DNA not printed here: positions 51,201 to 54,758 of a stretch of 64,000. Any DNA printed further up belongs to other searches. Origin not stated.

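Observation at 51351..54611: A 1086-aa exported protein made of five tandem FGE/SUMF1-type domains on helical linkers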

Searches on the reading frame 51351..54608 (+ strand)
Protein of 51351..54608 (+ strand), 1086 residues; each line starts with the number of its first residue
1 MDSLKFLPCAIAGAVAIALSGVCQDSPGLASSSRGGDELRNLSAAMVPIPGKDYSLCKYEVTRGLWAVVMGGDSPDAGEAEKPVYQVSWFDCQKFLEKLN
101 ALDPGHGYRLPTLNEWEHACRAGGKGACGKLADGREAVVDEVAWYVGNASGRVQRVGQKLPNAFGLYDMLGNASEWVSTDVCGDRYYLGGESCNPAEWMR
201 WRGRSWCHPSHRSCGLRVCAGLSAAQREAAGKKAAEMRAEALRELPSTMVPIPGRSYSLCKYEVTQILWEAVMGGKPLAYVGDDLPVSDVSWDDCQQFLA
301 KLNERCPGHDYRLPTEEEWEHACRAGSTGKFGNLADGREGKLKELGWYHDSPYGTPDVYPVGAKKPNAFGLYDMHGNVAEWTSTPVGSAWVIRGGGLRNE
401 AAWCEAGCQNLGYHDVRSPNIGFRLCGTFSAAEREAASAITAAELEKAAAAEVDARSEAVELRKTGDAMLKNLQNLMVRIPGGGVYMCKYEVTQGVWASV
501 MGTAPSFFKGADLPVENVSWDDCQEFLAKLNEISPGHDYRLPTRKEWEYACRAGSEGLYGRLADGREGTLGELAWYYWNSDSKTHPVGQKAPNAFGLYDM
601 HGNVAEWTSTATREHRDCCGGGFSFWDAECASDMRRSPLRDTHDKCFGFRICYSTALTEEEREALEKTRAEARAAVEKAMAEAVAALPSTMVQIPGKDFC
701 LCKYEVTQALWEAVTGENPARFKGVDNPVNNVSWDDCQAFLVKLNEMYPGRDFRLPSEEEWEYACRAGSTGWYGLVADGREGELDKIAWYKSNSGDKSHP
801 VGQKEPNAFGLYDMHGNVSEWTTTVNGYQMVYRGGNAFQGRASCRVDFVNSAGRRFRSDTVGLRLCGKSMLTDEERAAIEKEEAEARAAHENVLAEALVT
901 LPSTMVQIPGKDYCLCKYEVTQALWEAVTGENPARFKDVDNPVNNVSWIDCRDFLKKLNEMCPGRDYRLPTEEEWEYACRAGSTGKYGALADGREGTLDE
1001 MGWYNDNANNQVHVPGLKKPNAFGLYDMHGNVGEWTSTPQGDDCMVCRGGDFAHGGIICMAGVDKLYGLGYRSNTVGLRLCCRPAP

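Call 3: search_protein_families(library=pfam, proteins=[window:51351-54608:+], max_evalue=0.01)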
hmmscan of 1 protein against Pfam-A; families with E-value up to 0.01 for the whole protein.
window:51351-54608:+ (1086 aa): 1 family
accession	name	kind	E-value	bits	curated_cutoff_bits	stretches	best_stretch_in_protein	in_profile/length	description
PF03781.23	FGE-sulfatase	-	4.9e-125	416.8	23.3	5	493-617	71-198/255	Sulfatase-modifying factor enzyme 1-like domain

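Call 4: search_protein_families(library=ncbifam, proteins=[window:51351-54608:+], max_evalue=0.01)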
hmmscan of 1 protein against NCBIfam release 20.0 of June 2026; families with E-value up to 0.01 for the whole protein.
window:51351-54608:+ (1086 aa): 8 families
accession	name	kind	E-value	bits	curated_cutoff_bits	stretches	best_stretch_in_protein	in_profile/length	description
NF051459.1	pyoverdine_PvdO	equivalog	1e-73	247.8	500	5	502-631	107-239/280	dihydropyoverdine dehydrogenase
TIGR03525.2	GldK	equivalog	2.5e-59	201.7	350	5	745-825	248-337/408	T9SS ring complex lipoprotein PorK/GldK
TIGR03524.1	GldJ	equivalog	1.1e-32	113.5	458.2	4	781-825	320-364/559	gliding motility lipoprotein GldJ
TIGR03440.2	egtB_TIGR03440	equivalog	2e-24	86.5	360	5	966-1038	292-350/413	ergothioneine biosynthesis protein EgtB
TIGR03530.1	GldJ_short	equivalog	2.6e-21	76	382.9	0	782-825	272-316/396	gliding motility lipoprotein GldJ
TIGR02171.1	Fb_sc_TIGR02171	subfamily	7e-21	73.9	544.35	3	537-613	157-219/912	TIGR02171 family lipoprotein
TIGR04344.1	ovoA_Nterm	equivalog_domain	7.8e-16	58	400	0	290-386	300-384/444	5-histidylcysteine sulfoxide synthase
NF041186.1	SenA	equivalog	7.5e-13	48.6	420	0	938-988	268-311/382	selenoneine synthase SenA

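Call 9: search_solved_structures(query=window:51351-54608:+, max_evalue=0.001, show_alignments=0)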
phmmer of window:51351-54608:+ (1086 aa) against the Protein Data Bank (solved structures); distinct sequences matched with E-value up to 0.001: 17.
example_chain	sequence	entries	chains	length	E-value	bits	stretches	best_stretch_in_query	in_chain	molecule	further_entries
2y3c_A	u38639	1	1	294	1.9e-19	72.6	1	728-822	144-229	TREPONEMA DENTICOLA VARIABLE PROTEIN 1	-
5hha_A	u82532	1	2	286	9.3e-15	57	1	273-409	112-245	PvdO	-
9ots_A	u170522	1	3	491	4.6e-12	48.1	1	283-388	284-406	Por secretion system protein porK/gldK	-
9mzu_A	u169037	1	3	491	4.7e-12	48.1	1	283-388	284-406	PorK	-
9myj_B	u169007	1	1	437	4.9e-12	48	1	283-388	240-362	Lipoprotein, putative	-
9p6h_B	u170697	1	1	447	5e-12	48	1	283-388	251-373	Lipoprotein, putative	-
5aoh_A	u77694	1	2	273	2.6e-10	42.3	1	106-180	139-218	Spore coat protein CotH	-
1y4j_A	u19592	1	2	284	3.3e-10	41.9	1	919-1051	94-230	Sulfatase modifying factor 2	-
2aii_X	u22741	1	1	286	7.1e-06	27.6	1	283-383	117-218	Sulfatase modifying factor 1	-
2afy_X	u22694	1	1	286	7.2e-06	27.6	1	283-383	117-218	Sulfatase modifying factor 1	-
2aft_X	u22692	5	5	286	8.1e-06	27.4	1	283-383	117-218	Sulfatase modifying factor 1 | Sulfatase-modifying factor 1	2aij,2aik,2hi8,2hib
1y1e_X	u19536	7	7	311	8.6e-06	27.3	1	283-383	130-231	C-alpha-formyglycine-generating enzyme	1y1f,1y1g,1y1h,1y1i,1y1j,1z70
5ssy_A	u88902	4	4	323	9.3e-06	27.2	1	283-383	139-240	Formylglycine-generating enzyme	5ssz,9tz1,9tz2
8aru_A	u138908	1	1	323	9.3e-06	27.2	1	283-383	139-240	Formylglycine-generating enzyme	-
5ssx_A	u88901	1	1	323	9.4e-06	27.2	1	283-383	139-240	Formylglycine-generating enzyme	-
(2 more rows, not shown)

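Call 13: find_homologous_proteins(query=window:51351-54608:+, max_evalue=1e-10)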
Query window:51351-54608:+ (1086 aa): 4520 proteins with E <= 1e-10 among 8000 candidates; the best 120 are listed.
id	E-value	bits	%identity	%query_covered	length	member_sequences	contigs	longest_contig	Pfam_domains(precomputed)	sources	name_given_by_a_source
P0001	0.0e+0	2603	100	100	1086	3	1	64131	PF03781.23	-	-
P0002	0.0e+0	1158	49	99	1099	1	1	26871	PF03781.23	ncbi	-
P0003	1.4e-257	876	44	97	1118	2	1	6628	PF03781.23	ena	-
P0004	5.1e-253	861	46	76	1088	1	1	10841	PF03781.23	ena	-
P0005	1.6e-239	816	46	77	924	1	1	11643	PF03781.23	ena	-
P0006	1.3e-231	790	44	77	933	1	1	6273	PF03781.23,PF03891.21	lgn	-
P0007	2.6e-222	759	44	77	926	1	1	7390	PF03781.23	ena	-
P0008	2.2e-212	727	44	77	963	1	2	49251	PF03781.23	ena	-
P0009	1.2e-211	724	45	74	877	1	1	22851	PF03781.23,PF03891.21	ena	-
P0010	2.3e-205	703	45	52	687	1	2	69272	PF03781.23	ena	-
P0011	9.5e-200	685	43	77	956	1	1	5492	PF03781.23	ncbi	-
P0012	3.0e-194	666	54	39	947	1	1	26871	PF03781.23,PF08238.19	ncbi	-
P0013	4.0e-184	633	33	95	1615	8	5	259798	PF03781.23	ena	-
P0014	2.0e-179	617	32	80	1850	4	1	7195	PF25352.2,PF18121.8,PF07603.18,PF03781.23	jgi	jgi:formylglycine-generating enzyme required for sulfatase activity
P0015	3.7e-177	610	41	78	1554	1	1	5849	PF03781.23,PF08238.19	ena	-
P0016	2.6e-173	597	31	95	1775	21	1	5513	PF00404.25,PF03781.23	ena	-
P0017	3.6e-172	593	30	91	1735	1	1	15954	PF03781.23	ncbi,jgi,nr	ncbi:MAG: formylglycine-generating enzyme family protein [Planctomycetaceae bacterium]|jgi:formylgly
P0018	2.0e-171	591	50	53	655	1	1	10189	PF03781.23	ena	-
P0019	1.7e-167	578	33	93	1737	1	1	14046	PF00069.32,PF03781.23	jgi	jgi:formylglycine-generating enzyme required for sulfatase activity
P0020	2.6e-164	567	46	60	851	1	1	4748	PF03781.23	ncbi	-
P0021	7.5e-163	562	38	72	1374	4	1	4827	PF03781.23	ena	-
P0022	3.5e-162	560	32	94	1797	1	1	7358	PF03781.23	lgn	-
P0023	1.7e-160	555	45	59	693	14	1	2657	PF03781.23,PF03891.21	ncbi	-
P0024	9.5e-160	552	46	59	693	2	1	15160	PF03781.23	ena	-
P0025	2.2e-158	548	48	56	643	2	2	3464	PF03781.23,PF03891.21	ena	-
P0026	2.4e-158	548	47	57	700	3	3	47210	PF03781.23,PF04107.19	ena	-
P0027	6.3e-157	543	45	57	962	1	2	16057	PF03781.23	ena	-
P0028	7.7e-157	543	49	52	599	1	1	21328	PF03781.23,PF03891.21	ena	-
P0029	8.0e-155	536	44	57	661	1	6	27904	PF03781.23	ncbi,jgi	jgi:formylglycine-generating enzyme required for sulfatase activity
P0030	2.4e-152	528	32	91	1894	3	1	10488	PF13606.13,PF13857.13,PF07603.18,PF03781.23,PF12796.14,PF00023.37,PF13637.13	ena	-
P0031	4.7e-151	523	37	72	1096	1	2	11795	PF03781.23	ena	-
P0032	1.4e-150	522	46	56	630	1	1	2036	PF03781.23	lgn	-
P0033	3.4e-148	514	45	56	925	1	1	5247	PF03781.23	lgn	-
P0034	5.7e-148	513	36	59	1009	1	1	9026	PF03781.23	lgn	-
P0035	3.3e-146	507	34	91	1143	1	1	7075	PF03781.23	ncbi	-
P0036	3.8e-140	487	34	77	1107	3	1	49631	PF03781.23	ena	-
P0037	1.4e-137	479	34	75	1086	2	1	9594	PF03781.23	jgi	-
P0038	8.4e-137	476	43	57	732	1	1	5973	PF03781.23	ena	-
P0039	2.6e-135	471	42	56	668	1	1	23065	PF03781.23,PF03891.21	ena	-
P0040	4.2e-135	471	44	52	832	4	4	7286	PF03781.23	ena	-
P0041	1.9e-134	468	34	76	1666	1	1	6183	PF07714.24,PF00069.32,PF26707.1,PF07603.18,PF03781.23,PF01636.30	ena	-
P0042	2.0e-133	465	33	72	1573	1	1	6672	PF07714.24,PF00069.32,PF27651.1,PF26707.1,PF03781.23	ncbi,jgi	jgi:formylglycine-generating enzyme required for sulfatase activity/serine/threonine protein kinase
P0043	9.4e-133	463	57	12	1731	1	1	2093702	PF02941.22,PF04151.22,PF03781.23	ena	-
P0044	1.2e-132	462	35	72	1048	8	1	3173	PF03781.23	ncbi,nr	ncbi:MAG: formylglycine-generating enzyme family protein, partial [Verrucomicrobia bacterium]|nr:for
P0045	1.2e-132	462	37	57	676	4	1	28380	PF03781.23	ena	-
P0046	3.3e-132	461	34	77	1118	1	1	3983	PF03781.23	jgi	-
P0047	5.8e-132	460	42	51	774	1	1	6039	PF03781.23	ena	-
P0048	8.1e-132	460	35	77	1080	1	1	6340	PF03781.23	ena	-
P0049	9.4e-132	459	34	75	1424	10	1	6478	PF07714.24,PF00069.32,PF03781.23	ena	-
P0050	2.8e-131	458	36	72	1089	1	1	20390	PF03781.23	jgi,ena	-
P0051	3.0e-131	458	30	92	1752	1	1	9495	PF03781.23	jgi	jgi:formylglycine-generating enzyme required for sulfatase activity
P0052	3.0e-131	458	42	16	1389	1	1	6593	PF07679.23,PF00801.27,PF13927.13,PF03781.23,PF19081.7,PF18911.7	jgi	-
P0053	9.4e-129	450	33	77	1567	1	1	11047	PF00656.28,PF03781.23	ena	-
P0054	7.7e-127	443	41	57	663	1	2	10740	PF03781.23,PF03891.21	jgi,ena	-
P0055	7.3e-126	440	31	76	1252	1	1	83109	PF03781.23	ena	-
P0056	1.2e-123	433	38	43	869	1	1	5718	PF03781.23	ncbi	-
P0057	6.6e-123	430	35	56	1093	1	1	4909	PF08308.18,PF03781.23,PF13620.13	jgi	jgi:formylglycine-generating enzyme required for sulfatase activity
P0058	2.2e-122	428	38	57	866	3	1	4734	PF03781.23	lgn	-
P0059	1.7e-121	426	34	73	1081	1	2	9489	PF26707.1,PF07603.18,PF03781.23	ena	-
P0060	2.9e-121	425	34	72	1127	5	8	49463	PF26707.1,PF07603.18,PF03781.23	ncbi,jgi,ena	jgi:formylglycine-generating enzyme required for sulfatase activity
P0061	5.4e-121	424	32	53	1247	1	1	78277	PF03781.23,PF05345.19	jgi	jgi:formylglycine-generating enzyme required for sulfatase activity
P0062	3.3e-120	421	33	62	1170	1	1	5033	PF03781.23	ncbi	-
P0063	4.7e-120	421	40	54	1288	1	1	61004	PF03781.23,PF08238.19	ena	-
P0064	9.9e-120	420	35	77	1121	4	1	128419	PF03781.23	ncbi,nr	ncbi:MAG: formylglycine-generating enzyme family protein [Verrucomicrobia bacterium]|nr:formylglycin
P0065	1.5e-119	419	31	95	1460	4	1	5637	PF07679.23,PF13927.13,PF07603.18,PF03781.23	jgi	jgi:formylglycine-generating enzyme required for sulfatase activity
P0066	1.6e-119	419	35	42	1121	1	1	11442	PF26707.1,PF07603.18,PF03781.23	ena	-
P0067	5.4e-119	417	37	37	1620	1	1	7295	PF13431.13,PF13414.13,PF26707.1,PF00515.35,PF07603.18,PF03781.23,PF13432.13,PF13181.13,PF14237.12,PF07719.24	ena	-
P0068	1.8e-118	415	35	76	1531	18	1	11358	PF07714.24,PF00069.32,PF02941.22,PF26707.1,PF03109.23,PF03781.23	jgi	-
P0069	1.9e-118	415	34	72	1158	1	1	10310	PF26707.1,PF07603.18,PF03781.23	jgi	-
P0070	1.7e-117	412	35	53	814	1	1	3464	PF03781.23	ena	-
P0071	3.0e-117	411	33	71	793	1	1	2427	PF03781.23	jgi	jgi:formylglycine-generating enzyme required for sulfatase activity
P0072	4.2e-117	411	33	73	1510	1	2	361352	PF07714.24,PF00069.32,PF26707.1,PF07603.18,PF03109.23,PF03781.23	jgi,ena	jgi:formylglycine-generating enzyme required for sulfatase activity/serine/threonine protein kinase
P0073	7.3e-117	410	32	93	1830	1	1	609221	PF26707.1,PF03781.23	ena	-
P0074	1.3e-116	409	35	72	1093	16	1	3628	PF03781.23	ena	-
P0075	3.6e-116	408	37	57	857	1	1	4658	PF03781.23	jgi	jgi:formylglycine-generating enzyme required for sulfatase activity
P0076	4.1e-116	408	38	54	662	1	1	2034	PF03781.23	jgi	jgi:formylglycine-generating enzyme required for sulfatase activity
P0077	5.8e-116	407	33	75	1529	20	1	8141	PF07714.24,PF00069.32,PF26707.1,PF07603.18,PF03109.23,PF03781.23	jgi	jgi:formylglycine-generating enzyme required for sulfatase activity/serine/threonine protein kinase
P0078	2.8e-115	405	30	76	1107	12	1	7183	PF03781.23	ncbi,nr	ncbi:MAG: formylglycine-generating enzyme family protein [Verrucomicrobia bacterium]|nr:formylglycin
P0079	4.5e-115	404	32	75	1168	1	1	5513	PF26707.1,PF07603.18,PF03781.23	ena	-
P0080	7.4e-115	404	30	77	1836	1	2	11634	PF03781.23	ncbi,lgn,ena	-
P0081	4.9e-114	401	32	80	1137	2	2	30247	PF07603.18,PF03781.23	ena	-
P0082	8.4e-114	400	39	16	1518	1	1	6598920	PF00801.27,PF03781.23,PF18911.7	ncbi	-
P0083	1.0e-112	396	33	72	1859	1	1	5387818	PF26707.1,PF03781.23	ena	-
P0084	1.1e-112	396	30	75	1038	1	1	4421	PF03781.23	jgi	jgi:formylglycine-generating enzyme required for sulfatase activity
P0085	2.3e-112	395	47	39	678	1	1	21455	PF03781.23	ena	-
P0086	2.4e-112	395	32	77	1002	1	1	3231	PF03781.23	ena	-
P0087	4.4e-112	394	33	76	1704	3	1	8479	PF07714.24,PF00069.32,PF07603.18,PF03781.23,PF01636.30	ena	-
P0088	5.2e-112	394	29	72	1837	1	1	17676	PF03781.23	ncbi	-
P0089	1.1e-111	393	36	56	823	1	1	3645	PF07603.18,PF03781.23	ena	-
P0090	2.1e-111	392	31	95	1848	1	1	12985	PF01693.24,PF26707.1,PF03781.23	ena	-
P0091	3.6e-111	391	38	56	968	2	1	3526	PF23310.2,PF03781.23,PF08238.19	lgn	-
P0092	3.7e-111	391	47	39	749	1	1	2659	PF03781.23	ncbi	-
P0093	5.3e-111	391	48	36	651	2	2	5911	PF03781.23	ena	-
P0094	8.8e-111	390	46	38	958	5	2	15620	PF03781.23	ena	-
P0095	1.4e-110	389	48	40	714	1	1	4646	PF03781.23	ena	-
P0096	1.6e-110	389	47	37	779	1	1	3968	PF03781.23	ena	-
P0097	2.0e-110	389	30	72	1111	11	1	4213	PF03781.23,PF25442.2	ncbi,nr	ncbi:MAG: formylglycine-generating enzyme family protein [Verrucomicrobia bacterium]|nr:formylglycin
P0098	2.8e-110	388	46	39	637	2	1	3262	PF03781.23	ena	-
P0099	6.0e-110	387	31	73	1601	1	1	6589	PF07714.24,PF00069.32,PF26707.1,PF07603.18,PF03781.23,PF01636.30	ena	-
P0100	2.9e-109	385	30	90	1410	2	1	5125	PF07603.18,PF03781.23,PF25442.2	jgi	jgi:formylglycine-generating enzyme required for sulfatase activity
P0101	5.7e-109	384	48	38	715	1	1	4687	PF03781.23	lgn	-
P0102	7.4e-109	384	31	52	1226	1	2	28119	PF26707.1,PF07603.18,PF03781.23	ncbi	-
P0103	1.7e-108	382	32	77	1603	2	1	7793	PF07714.24,PF00069.32,PF26707.1,PF07603.18,PF03781.23,PF00338.28,PF01636.30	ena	-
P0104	2.4e-108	382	31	78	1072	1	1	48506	PF07603.18,PF03781.23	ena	-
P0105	3.4e-108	381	30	92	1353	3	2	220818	PF07603.18,PF03781.23,PF25442.2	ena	-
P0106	3.7e-108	381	49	36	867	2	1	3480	PF17820.8,PF00595.30,PF13180.13,PF03781.23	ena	-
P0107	4.0e-108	381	37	55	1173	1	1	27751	PF08308.18,PF03781.23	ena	-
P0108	4.9e-108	381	38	31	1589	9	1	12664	PF07679.23,PF13895.13,PF13306.13,PF13927.13,PF18676.7,PF03781.23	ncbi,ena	-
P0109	6.1e-108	381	33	75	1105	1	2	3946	PF26707.1,PF03781.23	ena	-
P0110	7.4e-108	380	35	32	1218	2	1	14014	PF00404.25,PF03781.23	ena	-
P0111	5.8e-107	377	41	35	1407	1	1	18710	PF03781.23,PF13676.12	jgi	jgi:formylglycine-generating enzyme required for sulfatase activity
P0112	1.4e-106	376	32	76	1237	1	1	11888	PF07679.23,PF13895.13,PF13927.13,PF03781.23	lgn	-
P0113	2.6e-106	375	46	37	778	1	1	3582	PF03781.23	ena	-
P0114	1.0e-105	373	31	77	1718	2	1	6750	PF13715.13,PF08308.18,PF03781.23,PF13620.13,PF22904.4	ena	-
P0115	1.4e-105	373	38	53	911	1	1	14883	PF26707.1,PF03781.23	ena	-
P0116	1.6e-105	373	41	38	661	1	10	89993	PF03781.23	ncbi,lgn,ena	-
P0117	3.4e-105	372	46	37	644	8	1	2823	PF03781.23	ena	-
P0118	3.5e-105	371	45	38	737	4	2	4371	PF03781.23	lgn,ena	-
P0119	6.1e-105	371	28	74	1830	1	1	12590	PF03781.23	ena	-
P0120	6.4e-104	367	52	34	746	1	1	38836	PF03781.23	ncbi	-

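Call 14: find_encoding_contigs(protein=P0001, flank=10000, max_places=3)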
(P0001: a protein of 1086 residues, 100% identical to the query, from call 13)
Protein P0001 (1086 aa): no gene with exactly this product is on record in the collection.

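Call 15: find_encoding_contigs(protein=P0002, flank=10000, max_places=3)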
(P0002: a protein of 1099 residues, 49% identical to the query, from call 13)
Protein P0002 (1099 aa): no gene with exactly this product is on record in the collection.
